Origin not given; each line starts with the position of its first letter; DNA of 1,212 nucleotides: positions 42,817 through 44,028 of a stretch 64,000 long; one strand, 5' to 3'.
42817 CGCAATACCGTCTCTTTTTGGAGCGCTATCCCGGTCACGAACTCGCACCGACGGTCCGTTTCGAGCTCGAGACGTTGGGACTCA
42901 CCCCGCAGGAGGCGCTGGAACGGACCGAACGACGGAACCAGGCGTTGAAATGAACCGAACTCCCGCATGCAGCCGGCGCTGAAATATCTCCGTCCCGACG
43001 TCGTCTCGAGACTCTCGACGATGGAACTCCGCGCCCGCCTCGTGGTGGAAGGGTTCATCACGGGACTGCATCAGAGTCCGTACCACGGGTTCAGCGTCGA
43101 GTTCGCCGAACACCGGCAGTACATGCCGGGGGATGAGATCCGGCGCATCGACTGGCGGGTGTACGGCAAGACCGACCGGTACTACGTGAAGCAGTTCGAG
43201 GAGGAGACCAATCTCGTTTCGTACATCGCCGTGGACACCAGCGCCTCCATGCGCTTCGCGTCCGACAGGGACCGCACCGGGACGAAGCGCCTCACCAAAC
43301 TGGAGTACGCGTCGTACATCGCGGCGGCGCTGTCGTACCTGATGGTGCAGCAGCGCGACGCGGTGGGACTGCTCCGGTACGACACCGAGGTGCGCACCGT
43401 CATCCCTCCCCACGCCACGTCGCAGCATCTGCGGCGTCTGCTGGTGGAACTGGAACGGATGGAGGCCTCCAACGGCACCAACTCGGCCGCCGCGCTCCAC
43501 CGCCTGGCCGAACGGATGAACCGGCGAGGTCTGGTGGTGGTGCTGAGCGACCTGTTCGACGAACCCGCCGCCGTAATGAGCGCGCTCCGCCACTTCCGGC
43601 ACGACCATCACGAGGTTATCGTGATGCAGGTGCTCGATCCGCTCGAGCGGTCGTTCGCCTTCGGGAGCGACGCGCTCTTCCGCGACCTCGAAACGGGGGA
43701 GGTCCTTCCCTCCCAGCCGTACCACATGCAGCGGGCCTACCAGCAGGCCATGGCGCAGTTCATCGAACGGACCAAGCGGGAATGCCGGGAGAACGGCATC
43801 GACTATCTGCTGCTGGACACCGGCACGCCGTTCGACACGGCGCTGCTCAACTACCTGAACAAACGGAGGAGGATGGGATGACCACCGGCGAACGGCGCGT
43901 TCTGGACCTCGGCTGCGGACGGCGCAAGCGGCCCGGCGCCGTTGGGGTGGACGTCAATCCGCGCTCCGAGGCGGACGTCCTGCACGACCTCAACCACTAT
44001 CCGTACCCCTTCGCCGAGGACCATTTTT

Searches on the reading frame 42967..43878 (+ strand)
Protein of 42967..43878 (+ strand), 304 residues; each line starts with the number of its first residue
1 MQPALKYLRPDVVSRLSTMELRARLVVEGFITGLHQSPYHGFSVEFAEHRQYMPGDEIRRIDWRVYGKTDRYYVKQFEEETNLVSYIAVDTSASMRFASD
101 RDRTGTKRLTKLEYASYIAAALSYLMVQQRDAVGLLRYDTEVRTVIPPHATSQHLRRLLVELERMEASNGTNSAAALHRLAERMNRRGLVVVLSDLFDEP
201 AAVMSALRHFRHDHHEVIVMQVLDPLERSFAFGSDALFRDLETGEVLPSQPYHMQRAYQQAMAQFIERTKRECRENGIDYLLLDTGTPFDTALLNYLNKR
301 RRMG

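Call 62: search_protein_families(library=pfam, proteins=[window:42967-43878:+], max_evalue=0.00001)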
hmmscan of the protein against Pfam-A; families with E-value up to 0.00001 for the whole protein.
window:42967-43878:+ (304 aa): 2 families
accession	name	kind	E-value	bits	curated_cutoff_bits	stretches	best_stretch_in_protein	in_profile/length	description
PF01882.25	DUF58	-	3.3e-52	177.3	23.4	1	48-263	1-211/216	Protein of unknown function DUF58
PF13519.12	VWA_2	-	2.5e-12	47.8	27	1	87-195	3-105/107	von Willebrand factor type A domain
